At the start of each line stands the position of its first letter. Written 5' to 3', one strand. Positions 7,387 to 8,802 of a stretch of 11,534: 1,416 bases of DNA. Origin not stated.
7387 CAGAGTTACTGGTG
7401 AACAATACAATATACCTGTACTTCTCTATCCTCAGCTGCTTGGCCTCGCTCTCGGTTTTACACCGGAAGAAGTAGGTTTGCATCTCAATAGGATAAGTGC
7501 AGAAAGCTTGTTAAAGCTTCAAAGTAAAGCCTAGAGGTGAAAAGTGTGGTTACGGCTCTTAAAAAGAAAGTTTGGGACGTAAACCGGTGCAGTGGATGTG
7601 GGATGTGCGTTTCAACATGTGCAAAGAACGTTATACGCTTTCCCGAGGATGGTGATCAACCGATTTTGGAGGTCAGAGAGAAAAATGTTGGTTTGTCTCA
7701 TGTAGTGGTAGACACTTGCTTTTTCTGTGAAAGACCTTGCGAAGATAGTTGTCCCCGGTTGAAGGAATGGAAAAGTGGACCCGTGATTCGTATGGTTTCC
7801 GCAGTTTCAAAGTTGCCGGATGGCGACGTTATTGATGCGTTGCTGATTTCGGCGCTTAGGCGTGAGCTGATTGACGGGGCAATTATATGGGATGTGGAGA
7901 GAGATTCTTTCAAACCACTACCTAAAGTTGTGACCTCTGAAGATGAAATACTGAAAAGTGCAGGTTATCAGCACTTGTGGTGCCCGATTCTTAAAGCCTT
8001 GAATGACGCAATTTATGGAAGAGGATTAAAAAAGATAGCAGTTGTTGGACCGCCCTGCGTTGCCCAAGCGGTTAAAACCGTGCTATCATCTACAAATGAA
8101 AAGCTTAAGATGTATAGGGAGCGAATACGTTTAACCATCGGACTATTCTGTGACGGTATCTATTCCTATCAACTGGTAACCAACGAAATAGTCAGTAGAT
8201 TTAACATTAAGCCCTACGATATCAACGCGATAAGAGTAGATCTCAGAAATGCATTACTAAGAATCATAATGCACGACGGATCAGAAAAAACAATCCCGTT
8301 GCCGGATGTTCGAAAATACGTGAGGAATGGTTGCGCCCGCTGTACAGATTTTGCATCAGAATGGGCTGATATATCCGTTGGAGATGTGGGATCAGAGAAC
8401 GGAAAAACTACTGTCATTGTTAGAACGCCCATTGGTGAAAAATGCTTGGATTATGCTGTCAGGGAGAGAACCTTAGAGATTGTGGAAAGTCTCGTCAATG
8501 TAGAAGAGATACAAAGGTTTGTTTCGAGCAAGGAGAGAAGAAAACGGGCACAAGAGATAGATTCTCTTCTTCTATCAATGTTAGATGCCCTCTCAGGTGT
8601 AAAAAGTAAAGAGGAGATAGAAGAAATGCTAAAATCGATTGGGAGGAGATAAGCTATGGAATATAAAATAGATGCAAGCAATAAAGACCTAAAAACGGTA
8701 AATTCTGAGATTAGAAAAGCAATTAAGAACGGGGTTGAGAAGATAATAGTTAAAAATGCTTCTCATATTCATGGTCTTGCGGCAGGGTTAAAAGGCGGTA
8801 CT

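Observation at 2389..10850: One operon joins HdrA-MvhD/HdrC/HdrB, an FrhB-type protein and split glutamate synthase subunits: candidate Hdr-coupled glutamate-synthase-like redox complex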

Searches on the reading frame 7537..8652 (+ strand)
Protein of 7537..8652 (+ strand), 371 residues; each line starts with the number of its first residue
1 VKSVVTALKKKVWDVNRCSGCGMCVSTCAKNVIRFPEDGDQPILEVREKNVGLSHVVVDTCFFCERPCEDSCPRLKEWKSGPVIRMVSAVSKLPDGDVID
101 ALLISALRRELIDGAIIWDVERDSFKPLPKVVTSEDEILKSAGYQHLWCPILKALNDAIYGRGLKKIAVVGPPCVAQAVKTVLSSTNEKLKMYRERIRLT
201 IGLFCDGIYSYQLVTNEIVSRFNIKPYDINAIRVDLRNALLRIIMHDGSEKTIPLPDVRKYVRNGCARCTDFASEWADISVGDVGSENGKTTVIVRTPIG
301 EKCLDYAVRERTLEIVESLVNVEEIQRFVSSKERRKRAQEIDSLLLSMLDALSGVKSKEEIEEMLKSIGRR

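Call 3: search_protein_families(library=pfam, proteins=[window:7537-8652:+], max_evalue=0.01)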
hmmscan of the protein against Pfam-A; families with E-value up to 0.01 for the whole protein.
window:7537-8652:+ (371 aa): 8 families
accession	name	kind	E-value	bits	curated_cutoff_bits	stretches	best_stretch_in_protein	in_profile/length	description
PF04432.18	FrhB_FdhB_C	-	4.6e-36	124.4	23.3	1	165-316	2-145/150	Coenzyme F420 hydrogenase/dehydrogenase, beta subunit C terminus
PF04422.18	FrhB_FdhB_N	-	6.4e-12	45.9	22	1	95-155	17-77/78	Coenzyme F420 hydrogenase/dehydrogenase, beta subunit N-term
PF12838.12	Fer4_7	-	1.1e-06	29.4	27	1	17-73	1-49/52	4Fe-4S dicluster domain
PF13187.11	Fer4_9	-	1.7e-05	25.2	27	1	17-74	1-49/52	4Fe-4S dicluster domain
PF25160.1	LdpA_Fe-S-bd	-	0.0001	22.4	27.6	0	7-34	17-44/49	LdpA Fe-S cluster-binding domain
PF12837.12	Fer4_6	-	0.0015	18.9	25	1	12-33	3-24/24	4Fe-4S binding domain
PF00037.32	Fer4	-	0.0024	18.1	21.1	1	12-28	2-18/24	4Fe-4S binding domain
PF12797.12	Fer4_2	-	0.0057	17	24.5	1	10-28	2-20/22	4Fe-4S binding domain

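Call 15: find_homologous_proteins(query=window:7537-8652:+, max_evalue=1e-10)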
Query window:7537-8652:+ (371 aa): 232 proteins with E <= 1e-10 among 4706 candidates; the best 120 are listed. Only proteins of 204 to 650 residues were searched: fused or split forms outside these lengths cannot appear, so this answer is no evidence that the protein stands alone or is whole; find_related_loci, which searches DNA, has no such limit.
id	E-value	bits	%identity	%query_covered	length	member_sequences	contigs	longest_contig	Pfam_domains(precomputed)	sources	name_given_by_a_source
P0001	4.6e-242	820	99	99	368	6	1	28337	PF04432.19,PF04422.19,PF12838.13,PF13187.12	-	-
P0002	5.0e-212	721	84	97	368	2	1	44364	PF04432.19,PF04422.19,PF12838.13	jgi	-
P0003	1.8e-210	716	84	99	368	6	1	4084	PF04432.19,PF04422.19,PF12838.13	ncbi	ncbi:MAG: Coenzyme F420 hydrogenase/dehydrogenase, beta subunit C-terminal domain [Candidatus Baldra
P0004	5.0e-210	714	84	99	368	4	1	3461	PF04432.19,PF04422.19,PF12838.13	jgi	-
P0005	4.5e-205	698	83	99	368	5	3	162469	PF04432.19,PF04422.19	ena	-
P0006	1.5e-202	690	82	99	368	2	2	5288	PF04432.19,PF04422.19,PF12838.13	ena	-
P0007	3.3e-201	685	80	99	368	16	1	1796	PF04432.19,PF04422.19,PF12838.13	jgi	-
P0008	5.4e-200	681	80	95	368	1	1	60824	PF04432.19,PF04422.19,PF12838.13,PF13187.12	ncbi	-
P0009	4.0e-198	675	80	99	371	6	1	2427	PF04432.19,PF04422.19,PF12838.13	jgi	-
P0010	1.8e-194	663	77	99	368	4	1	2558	PF04432.19,PF04422.19,PF12838.13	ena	-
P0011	1.5e-191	654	77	99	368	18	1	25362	PF04432.19,PF04422.19,PF12838.13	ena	-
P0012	9.0e-185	631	73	99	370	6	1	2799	PF04432.19,PF04422.19,PF12838.13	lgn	-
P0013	5.0e-159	547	61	100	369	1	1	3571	PF04432.19,PF04422.19,PF12838.13,PF13187.12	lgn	-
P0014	1.7e-146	505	59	98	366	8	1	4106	PF04432.19,PF04422.19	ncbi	ncbi:MAG: Coenzyme F420 hydrogenase/dehydrogenase, beta subunit C-terminal domain [Nitrososphaerota 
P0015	2.9e-145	501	58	100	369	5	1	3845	PF04432.19,PF04422.19,PF12838.13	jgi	-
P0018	1.1e-133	463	53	99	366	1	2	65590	PF04432.19,PF04422.19,PF12838.13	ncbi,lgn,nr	ncbi:MAG: Coenzyme F420 hydrogenase/dehydrogenase, beta subunit C-terminal domain [Nitrososphaeria a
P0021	1.1e-93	332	45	98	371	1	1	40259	PF04432.19,PF04422.19,PF12838.13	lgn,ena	-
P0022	9.6e-91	322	44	97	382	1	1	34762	PF04432.19,PF04422.19,PF12838.13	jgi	-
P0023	1.9e-89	318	44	98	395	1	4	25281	PF04432.19,PF04422.19,PF12838.13,PF13187.12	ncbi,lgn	ncbi:MAG: Coenzyme F420 hydrogenase/dehydrogenase, beta subunit C-terminal domain [Candidatus Geothe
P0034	3.1e-77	278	40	96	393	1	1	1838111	PF04432.19,PF12838.13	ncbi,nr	ncbi:MAG: Coenzyme F420 hydrogenase/dehydrogenase, beta subunit C-terminal domain [Candidatus Bathya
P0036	4.3e-76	274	37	98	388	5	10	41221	PF04432.19,PF12838.13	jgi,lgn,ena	jgi:coenzyme F420 hydrogenase subunit beta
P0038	4.6e-74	267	39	96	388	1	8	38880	PF04432.19,PF00037.33,PF12838.13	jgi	jgi:coenzyme F420 hydrogenase subunit beta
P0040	2.8e-73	265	38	96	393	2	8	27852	PF04432.19,PF12838.13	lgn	-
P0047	6.3e-70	254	39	95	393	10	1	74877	PF04432.19,PF12838.13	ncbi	ncbi:MAG: Coenzyme F420 hydrogenase/dehydrogenase, beta subunit C-terminal domain [Candidatus Hodarc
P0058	8.5e-57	210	36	93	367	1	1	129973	PF04432.19,PF12838.13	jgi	-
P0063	1.1e-50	190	36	88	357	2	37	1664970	PF04432.19,PF04422.19,PF12837.13,PF00037.33,PF13183.12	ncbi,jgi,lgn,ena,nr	ncbi:Coenzyme F420 hydrogenase/dehydrogenase, beta subunit C-terminal domain [Methanocaldococcus jan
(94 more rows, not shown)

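Call 16: find_encoding_contigs(protein=P0005, flank=10000, max_places=2)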
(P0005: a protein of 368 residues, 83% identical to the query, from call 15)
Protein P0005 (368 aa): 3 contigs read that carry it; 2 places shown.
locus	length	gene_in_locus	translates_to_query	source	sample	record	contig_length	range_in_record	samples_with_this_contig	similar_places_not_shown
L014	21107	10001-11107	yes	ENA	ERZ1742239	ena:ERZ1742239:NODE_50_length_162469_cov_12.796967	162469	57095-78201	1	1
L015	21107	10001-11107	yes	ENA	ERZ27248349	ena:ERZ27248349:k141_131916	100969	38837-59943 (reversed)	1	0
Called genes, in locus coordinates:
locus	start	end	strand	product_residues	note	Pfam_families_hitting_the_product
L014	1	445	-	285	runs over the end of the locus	PF01678:DAP_epimerase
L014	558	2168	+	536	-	PF07969:Amidohydro_3, PF01979:Amidohydro_1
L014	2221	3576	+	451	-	PF00202:Aminotran_3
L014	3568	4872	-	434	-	-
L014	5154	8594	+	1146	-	PF00890:FAD_binding_2, PF01266:DAO (weak), PF07992:Pyr_redox_2 (weak), PF12831:FAD_oxidored, PF13450:NAD_binding_8, PF00037:Fer4, PF14697:Fer4_21, PF02662:FlpD, +14 more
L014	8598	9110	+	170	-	PF13183:Fer4_8, PF13187:Fer4_9 (weak), PF13237:Fer4_10 (faint), PF13534:Fer4_17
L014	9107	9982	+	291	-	PF02754:CCG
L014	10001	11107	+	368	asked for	PF04422:FrhB_FdhB_N, PF04432:FrhB_FdhB_C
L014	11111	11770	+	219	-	PF01493:GXGXG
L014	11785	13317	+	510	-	PF12838:Fer4_7 (weak), PF14697:Fer4_21 (weak), PF13187:Fer4_9, PF00037:Fer4 (weak), PF01645:Glu_synthase, PF01180:DHO_dh (weak), PF01070:FMN_dh, PF03060:NMO, +3 more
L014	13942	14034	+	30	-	-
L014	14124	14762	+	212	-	PF01988:VIT1 (weak)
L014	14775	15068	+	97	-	PF02680:DUF211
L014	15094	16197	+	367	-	PF03576:Peptidase_S58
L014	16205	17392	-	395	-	PF05559:DUF763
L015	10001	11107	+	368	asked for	PF04422:FrhB_FdhB_N, PF04432:FrhB_FdhB_C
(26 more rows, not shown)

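Call 17: find_encoding_contigs(protein=P0018, flank=10000, max_places=2)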
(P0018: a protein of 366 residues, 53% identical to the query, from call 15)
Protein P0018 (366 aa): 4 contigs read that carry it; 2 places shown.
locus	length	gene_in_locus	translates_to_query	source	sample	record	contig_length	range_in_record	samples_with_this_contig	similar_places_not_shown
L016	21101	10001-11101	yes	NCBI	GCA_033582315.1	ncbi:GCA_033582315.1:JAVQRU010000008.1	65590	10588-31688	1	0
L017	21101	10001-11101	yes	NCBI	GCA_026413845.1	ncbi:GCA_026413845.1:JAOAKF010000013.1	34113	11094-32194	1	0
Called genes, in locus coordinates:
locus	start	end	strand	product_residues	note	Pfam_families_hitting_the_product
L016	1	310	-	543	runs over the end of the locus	PF25852:DUF6242_C (faint), PF04616:Glyco_hydro_43 (faint)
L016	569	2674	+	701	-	PF02589:LUD_dom, PF00037:Fer4 (faint), PF13237:Fer4_10 (faint), PF12838:Fer4_7 (faint), PF13183:Fer4_8, PF13534:Fer4_17 (weak), PF02754:CCG (weak)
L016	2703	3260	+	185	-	PF01923:Cob_adeno_trans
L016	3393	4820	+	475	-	PF17244:CDC24_OB3 (faint), PF01336:tRNA_anti-codon (faint)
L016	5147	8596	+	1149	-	PF00890:FAD_binding_2, PF01266:DAO, PF01946:Thi4 (weak), PF07992:Pyr_redox_2 (weak), PF12831:FAD_oxidored, PF13450:NAD_binding_8 (weak), PF12838:Fer4_7, PF02662:FlpD, +15 more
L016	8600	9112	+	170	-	PF14697:Fer4_21 (faint), PF13237:Fer4_10, PF13183:Fer4_8, PF13187:Fer4_9, PF13534:Fer4_17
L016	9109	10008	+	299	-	PF02754:CCG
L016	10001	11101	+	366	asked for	PF12838:Fer4_7 (weak), PF04422:FrhB_FdhB_N (weak), PF04432:FrhB_FdhB_C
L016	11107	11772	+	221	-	PF01493:GXGXG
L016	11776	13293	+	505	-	PF12838:Fer4_7 (weak), PF13484:Fer4_16 (faint), PF13187:Fer4_9 (weak), PF01645:Glu_synthase, PF00478:IMPDH (weak), PF01070:FMN_dh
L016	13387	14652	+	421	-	PF02812:ELFV_dehydrog_N, PF00208:ELFV_dehydrog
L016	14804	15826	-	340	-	PF19328:DAP_DH_C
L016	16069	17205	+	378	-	PF00089:Trypsin, PF13365:Trypsin_2, PF17820:PDZ_6 (faint), PF13180:PDZ_2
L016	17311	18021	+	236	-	PF02613:Nitrate_red_del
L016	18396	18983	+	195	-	-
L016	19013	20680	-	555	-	PF12797:Fer4_2 (faint), PF12837:Fer4_6 (faint), PF12838:Fer4_7 (weak), PF14697:Fer4_21 (weak), PF00037:Fer4 (weak), PF13237:Fer4_10 (weak), PF14697:Fer4_21, PF13187:Fer4_9 (weak), +2 more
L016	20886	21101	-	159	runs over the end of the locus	PF03205:MobB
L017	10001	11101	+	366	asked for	PF12838:Fer4_7 (weak), PF04422:FrhB_FdhB_N (weak), PF04432:FrhB_FdhB_C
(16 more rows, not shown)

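Call 18: find_encoding_contigs(protein=P0021, flank=10000, max_places=2)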
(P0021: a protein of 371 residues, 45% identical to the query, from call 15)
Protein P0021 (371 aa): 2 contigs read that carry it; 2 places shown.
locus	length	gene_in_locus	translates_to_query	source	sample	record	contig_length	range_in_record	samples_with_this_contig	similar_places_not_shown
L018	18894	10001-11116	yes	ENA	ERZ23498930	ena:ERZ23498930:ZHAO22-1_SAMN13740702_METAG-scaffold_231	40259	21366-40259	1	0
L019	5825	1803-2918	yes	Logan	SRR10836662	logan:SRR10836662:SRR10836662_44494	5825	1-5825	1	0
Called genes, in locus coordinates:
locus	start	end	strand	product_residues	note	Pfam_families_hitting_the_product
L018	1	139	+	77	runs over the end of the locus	-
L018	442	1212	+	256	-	PF03692:CxxCxxCC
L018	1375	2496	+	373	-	PF04055:Radical_SAM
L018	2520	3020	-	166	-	PF04008:Adenosine_kin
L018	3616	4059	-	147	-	PF13404:HTH_AsnC-type, PF13412:HTH_24, PF01037:AsnC_trans_reg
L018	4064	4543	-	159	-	PF12802:MarR_2 (weak), PF13404:HTH_AsnC-type, PF13412:HTH_24, PF01037:AsnC_trans_reg, PF22482:AsnC_trans_reg_3 (weak)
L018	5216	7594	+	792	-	PF12831:FAD_oxidored (weak), PF00037:Fer4 (weak), PF00037:Fer4 (weak), PF12837:Fer4_6 (weak), PF13237:Fer4_10, PF14697:Fer4_21, PF12838:Fer4_7, PF02662:FlpD, +9 more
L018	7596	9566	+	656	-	PF12838:Fer4_7, PF13187:Fer4_9, PF00037:Fer4, PF12837:Fer4_6, PF12838:Fer4_7, PF13187:Fer4_9, PF13237:Fer4_10, PF14697:Fer4_21, +13 more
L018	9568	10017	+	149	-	PF02662:FlpD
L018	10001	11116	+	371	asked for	PF12838:Fer4_7 (weak), PF04422:FrhB_FdhB_N, PF04432:FrhB_FdhB_C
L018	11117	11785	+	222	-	PF01493:GXGXG (weak)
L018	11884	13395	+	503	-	PF12838:Fer4_7 (faint), PF00037:Fer4 (weak), PF01645:Glu_synthase, PF01070:FMN_dh, PF00478:IMPDH (weak), PF03060:NMO (weak)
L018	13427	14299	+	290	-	PF01058:Oxidored_q6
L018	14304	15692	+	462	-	PF27537:HoxH (weak), PF00374:NiFeSe_Hases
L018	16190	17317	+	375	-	-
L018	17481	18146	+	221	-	PF01865:PhoU_div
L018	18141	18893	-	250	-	?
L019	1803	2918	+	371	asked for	PF12838:Fer4_7 (weak), PF04422:FrhB_FdhB_N, PF04432:FrhB_FdhB_C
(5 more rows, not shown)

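Call 20: find_encoding_contigs(protein=P0034, flank=10000, max_places=1)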
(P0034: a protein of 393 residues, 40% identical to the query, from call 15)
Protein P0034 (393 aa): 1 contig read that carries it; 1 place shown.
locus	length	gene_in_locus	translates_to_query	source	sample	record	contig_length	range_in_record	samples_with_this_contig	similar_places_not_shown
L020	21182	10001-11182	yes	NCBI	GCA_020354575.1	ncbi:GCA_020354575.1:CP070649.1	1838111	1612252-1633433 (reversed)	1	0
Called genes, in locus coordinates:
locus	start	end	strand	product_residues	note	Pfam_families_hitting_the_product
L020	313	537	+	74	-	-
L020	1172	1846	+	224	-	PF00702:Hydrolase, PF06888:Put_Phosphatase (weak), PF12710:HAD, PF13419:HAD_2 (faint)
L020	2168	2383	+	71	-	-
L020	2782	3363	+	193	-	-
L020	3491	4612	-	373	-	PF13556:HTH_30 (faint)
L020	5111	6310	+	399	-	PF02812:ELFV_dehydrog_N, PF00208:ELFV_dehydrog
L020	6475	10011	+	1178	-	PF07992:Pyr_redox_2 (weak), PF12831:FAD_oxidored (weak), PF00037:Fer4 (weak), PF13187:Fer4_9 (weak), PF07992:Pyr_redox_2, PF13237:Fer4_10, PF14697:Fer4_21, PF02662:FlpD, +18 more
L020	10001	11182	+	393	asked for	PF12838:Fer4_7 (weak), PF04432:FrhB_FdhB_C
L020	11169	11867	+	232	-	PF01493:GXGXG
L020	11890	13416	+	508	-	PF00037:Fer4, PF12797:Fer4_2 (weak), PF12837:Fer4_6 (weak), PF12838:Fer4_7 (weak), PF13187:Fer4_9 (weak), PF13237:Fer4_10, PF01645:Glu_synthase, PF01070:FMN_dh, +6 more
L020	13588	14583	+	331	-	PF04422:FrhB_FdhB_N, PF04432:FrhB_FdhB_C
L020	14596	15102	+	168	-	PF13237:Fer4_10 (faint), PF13183:Fer4_8 (weak), PF13187:Fer4_9, PF13534:Fer4_17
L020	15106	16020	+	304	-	PF02754:CCG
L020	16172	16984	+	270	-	-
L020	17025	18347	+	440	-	PF02812:ELFV_dehydrog_N, PF00208:ELFV_dehydrog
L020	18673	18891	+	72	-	-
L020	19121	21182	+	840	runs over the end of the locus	PF01022:HTH_5 (faint), PF13412:HTH_24 (weak), PF24038:DUF7347, PF13450:NAD_binding_8 (weak), PF00037:Fer4 (weak), PF13187:Fer4_9 (weak), PF13237:Fer4_10 (weak), PF02662:FlpD, +5 more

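Call 21: find_encoding_contigs(protein=P0047, flank=10000, max_places=1)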
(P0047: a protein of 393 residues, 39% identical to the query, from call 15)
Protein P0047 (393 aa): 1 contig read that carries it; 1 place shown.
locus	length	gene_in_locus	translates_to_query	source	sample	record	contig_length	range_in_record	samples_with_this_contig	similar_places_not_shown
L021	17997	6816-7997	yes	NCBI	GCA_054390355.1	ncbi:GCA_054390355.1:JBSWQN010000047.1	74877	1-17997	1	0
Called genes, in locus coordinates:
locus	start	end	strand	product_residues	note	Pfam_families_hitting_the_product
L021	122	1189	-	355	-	PF08279:HTH_11 (faint)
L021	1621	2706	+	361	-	PF02812:ELFV_dehydrog_N, PF00208:ELFV_dehydrog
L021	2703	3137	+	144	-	-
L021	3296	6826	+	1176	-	PF07992:Pyr_redox_2, PF12831:FAD_oxidored (weak), PF00037:Fer4 (weak), PF07992:Pyr_redox_2, PF00037:Fer4, PF13237:Fer4_10, PF14697:Fer4_21, PF02662:FlpD, +18 more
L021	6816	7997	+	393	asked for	PF12838:Fer4_7 (weak), PF04432:FrhB_FdhB_C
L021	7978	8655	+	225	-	PF01493:GXGXG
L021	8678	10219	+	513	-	PF00037:Fer4 (weak), PF12837:Fer4_6 (weak), PF12838:Fer4_7 (weak), PF13187:Fer4_9, PF13237:Fer4_10, PF14697:Fer4_21 (weak), PF01645:Glu_synthase, PF01070:FMN_dh, +5 more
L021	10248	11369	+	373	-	PF04422:FrhB_FdhB_N, PF04432:FrhB_FdhB_C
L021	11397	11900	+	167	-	PF13237:Fer4_10 (faint), PF13183:Fer4_8, PF13187:Fer4_9 (weak), PF13534:Fer4_17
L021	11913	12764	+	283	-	PF02754:CCG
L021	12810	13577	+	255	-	-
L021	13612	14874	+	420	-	PF02812:ELFV_dehydrog_N, PF00208:ELFV_dehydrog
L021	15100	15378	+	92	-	PF20068:Amphi-Trp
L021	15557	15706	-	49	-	PF00106:adh_short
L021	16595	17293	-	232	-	PF00702:Hydrolase, PF12710:HAD (weak), PF13419:HAD_2, PF13242:Hydrolase_like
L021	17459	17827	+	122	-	-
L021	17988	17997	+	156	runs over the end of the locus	-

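Call 22: find_encoding_contigs(protein=P0063, flank=8000, max_places=1)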
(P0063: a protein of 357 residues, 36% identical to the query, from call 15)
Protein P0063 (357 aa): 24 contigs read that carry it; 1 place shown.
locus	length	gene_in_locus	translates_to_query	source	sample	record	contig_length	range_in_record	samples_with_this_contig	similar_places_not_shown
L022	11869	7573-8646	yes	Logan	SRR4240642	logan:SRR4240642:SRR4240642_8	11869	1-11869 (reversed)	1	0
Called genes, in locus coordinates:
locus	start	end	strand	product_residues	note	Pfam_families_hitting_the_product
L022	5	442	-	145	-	-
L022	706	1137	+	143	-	PF04879:Molybdop_Fe4S4, PF00384:Molybdopterin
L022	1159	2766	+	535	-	PF00384:Molybdopterin, PF01568:Molydop_binding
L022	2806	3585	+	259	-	PF02540:NAD_synthase, PF03054:tRNA_Me_trans (weak)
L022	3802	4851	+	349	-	PF00310:GATase_2, PF13522:GATase_6 (weak)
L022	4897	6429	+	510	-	PF12838:Fer4_7 (faint), PF01645:Glu_synthase, PF01180:DHO_dh (faint), PF00478:IMPDH, PF03060:NMO (weak), PF01070:FMN_dh, PF04898:Glu_syn_central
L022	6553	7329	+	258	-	PF01493:GXGXG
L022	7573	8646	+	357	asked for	PF00037:Fer4, PF12837:Fer4_6 (weak), PF13183:Fer4_8 (faint), PF04422:FrhB_FdhB_N, PF04432:FrhB_FdhB_C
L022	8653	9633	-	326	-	PF07720:TPR_3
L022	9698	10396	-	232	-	PF00733:Asn_synthase (weak), PF01171:ATP_bind_3 (weak), PF02540:NAD_synthase (weak), PF03054:tRNA_Me_trans (weak), PF06508:QueC, PF24167:DUF7411 (weak)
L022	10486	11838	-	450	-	PF03951:Gln-synt_N, PF00120:Gln-synt_C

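Call 28: find_related_loci(query=A1, collection=genome_contigs, flank=10000)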
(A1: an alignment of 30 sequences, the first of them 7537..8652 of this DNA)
Query A1 (371 aa) in genome_contigs; peptide patterns used: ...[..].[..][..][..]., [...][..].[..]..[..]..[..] (x = any residue, [..] = any of these).
591 stretches matched a pattern (row limit reached: there are more); 4 encode a relative of the query (tblastn E <= 1e-3); 4 distinct loci.
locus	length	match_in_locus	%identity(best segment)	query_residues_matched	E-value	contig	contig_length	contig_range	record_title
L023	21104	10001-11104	35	3-366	8e-77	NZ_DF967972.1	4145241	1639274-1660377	Longilinea arvoryzae strain KOME-1, whole genome shotgun sequence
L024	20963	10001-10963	37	8-333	8e-61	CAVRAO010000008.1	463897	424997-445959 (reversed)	MAG: Euryarchaeota archaeon isolate MFD00032.bin.1.50 genome assembly, contig: contig_33321, whole genome shotgun sequen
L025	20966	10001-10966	35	8-333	1e-56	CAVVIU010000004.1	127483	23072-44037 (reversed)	MAG: Euryarchaeota archaeon isolate MFD01299.bin.3.215 genome assembly, contig: contig_9883, whole genome shotgun sequen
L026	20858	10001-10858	29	12-300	6e-27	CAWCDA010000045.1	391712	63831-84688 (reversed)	MAG: uncultured Actinomycetes bacterium isolate MFD08700.bin.2.91 genome assembly, contig: contig_37273, whole genome sh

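Call 34: find_encoding_contigs(protein=P0023, flank=10000, max_places=1)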
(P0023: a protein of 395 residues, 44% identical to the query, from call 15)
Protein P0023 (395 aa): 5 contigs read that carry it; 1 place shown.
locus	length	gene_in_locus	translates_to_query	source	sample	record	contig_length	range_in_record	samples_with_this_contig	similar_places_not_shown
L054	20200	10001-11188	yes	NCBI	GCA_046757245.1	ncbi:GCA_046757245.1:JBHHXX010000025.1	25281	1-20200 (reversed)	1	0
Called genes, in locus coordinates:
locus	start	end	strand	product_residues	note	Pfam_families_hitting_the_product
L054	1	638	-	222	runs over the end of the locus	-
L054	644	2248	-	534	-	-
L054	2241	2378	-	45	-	-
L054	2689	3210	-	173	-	PF02778:tRNA_int_endo_N, PF01974:tRNA_int_endo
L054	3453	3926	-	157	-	PF13404:HTH_AsnC-type, PF13412:HTH_24, PF22451:NirdL-like_HTH (weak), PF01037:AsnC_trans_reg (weak)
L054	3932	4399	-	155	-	PF13404:HTH_AsnC-type, PF13412:HTH_24, PF22451:NirdL-like_HTH, PF01037:AsnC_trans_reg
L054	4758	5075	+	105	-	-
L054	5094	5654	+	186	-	PF13237:Fer4_10 (faint), PF13183:Fer4_8, PF13187:Fer4_9, PF13534:Fer4_17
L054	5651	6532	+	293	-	PF02754:CCG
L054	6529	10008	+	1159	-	PF00890:FAD_binding_2 (weak), PF07992:Pyr_redox_2, PF12831:FAD_oxidored, PF07992:Pyr_redox_2, PF00037:Fer4, PF14697:Fer4_21, PF12838:Fer4_7, PF02662:FlpD, +20 more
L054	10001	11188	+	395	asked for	PF13187:Fer4_9 (weak), PF12838:Fer4_7 (weak), PF04422:FrhB_FdhB_N, PF04432:FrhB_FdhB_C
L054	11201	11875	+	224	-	PF01493:GXGXG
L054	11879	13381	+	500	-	PF00037:Fer4 (weak), PF12838:Fer4_7, PF13187:Fer4_9, PF13237:Fer4_10 (weak), PF14697:Fer4_21 (weak), PF01645:Glu_synthase, PF00478:IMPDH, PF01070:FMN_dh, +6 more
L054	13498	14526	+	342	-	PF01008:IF-2B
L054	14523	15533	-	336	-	PF02423:OCD_Mu_crystall, PF01488:Shikimate_DH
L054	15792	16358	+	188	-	PF13404:HTH_AsnC-type, PF13412:HTH_24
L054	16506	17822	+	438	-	PF01411:tRNA-synt_2c, PF07973:tRNA_SAD, PF02272:DHHA1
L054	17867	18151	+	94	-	-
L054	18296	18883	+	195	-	PF02441:Flavoprotein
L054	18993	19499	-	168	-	-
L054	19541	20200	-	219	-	PF00696:AA_kinase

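Call 35: find_encoding_contigs(protein=P0036, flank=10000, max_places=1)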
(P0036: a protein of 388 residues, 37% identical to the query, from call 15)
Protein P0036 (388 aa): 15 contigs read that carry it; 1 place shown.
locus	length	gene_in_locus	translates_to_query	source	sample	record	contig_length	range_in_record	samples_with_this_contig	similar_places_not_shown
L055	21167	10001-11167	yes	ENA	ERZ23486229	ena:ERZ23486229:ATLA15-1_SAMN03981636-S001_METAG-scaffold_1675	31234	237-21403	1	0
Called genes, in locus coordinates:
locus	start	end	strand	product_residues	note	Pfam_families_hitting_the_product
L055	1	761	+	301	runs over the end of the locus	PF00892:EamA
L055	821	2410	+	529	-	PF01551:Peptidase_M23 (weak)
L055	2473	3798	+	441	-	PF01590:GAF, PF13185:GAF_2, PF13492:GAF_3 (weak), PF00512:HisKA, PF02518:HATPase_c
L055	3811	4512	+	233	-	PF00072:Response_reg, PF00486:Trans_reg_C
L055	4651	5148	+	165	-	PF01257:2Fe-2S_thioredx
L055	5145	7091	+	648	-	PF12837:Fer4_6 (faint), PF01512:Complex1_51K, PF10589:NADH_4Fe-4S, PF13187:Fer4_9 (weak), PF00037:Fer4 (weak)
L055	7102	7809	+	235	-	PF13510:Fer2_4, PF12837:Fer4_6 (faint), PF13187:Fer4_9 (faint), PF13237:Fer4_10 (faint), PF12838:Fer4_7 (weak), PF14697:Fer4_21 (weak), PF00037:Fer4 (weak)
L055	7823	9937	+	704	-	PF07992:Pyr_redox_2 (faint), PF12837:Fer4_6 (faint), PF13237:Fer4_10 (weak), PF14697:Fer4_21 (weak), PF12838:Fer4_7, PF13187:Fer4_9, PF00037:Fer4 (weak), PF02662:FlpD, +2 more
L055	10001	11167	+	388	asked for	PF12838:Fer4_7 (weak), PF04432:FrhB_FdhB_C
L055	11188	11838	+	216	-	PF01493:GXGXG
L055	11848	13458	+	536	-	PF12838:Fer4_7 (weak), PF13187:Fer4_9 (weak), PF00037:Fer4 (weak), PF01645:Glu_synthase, PF01070:FMN_dh, PF00478:IMPDH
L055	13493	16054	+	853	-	PF01326:PPDK_N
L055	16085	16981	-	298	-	PF00149:Metallophos, PF12850:Metallophos_2 (weak)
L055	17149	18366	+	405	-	PF00106:adh_short, PF08659:KR, PF13561:adh_short_C2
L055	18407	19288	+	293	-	PF00930:DPPIV_N (faint), PF26550:Tricorn_2nd, PF07676:PD40 (weak), PF26549:Tricorn_N, PF07676:PD40 (weak), PF26549:Tricorn_N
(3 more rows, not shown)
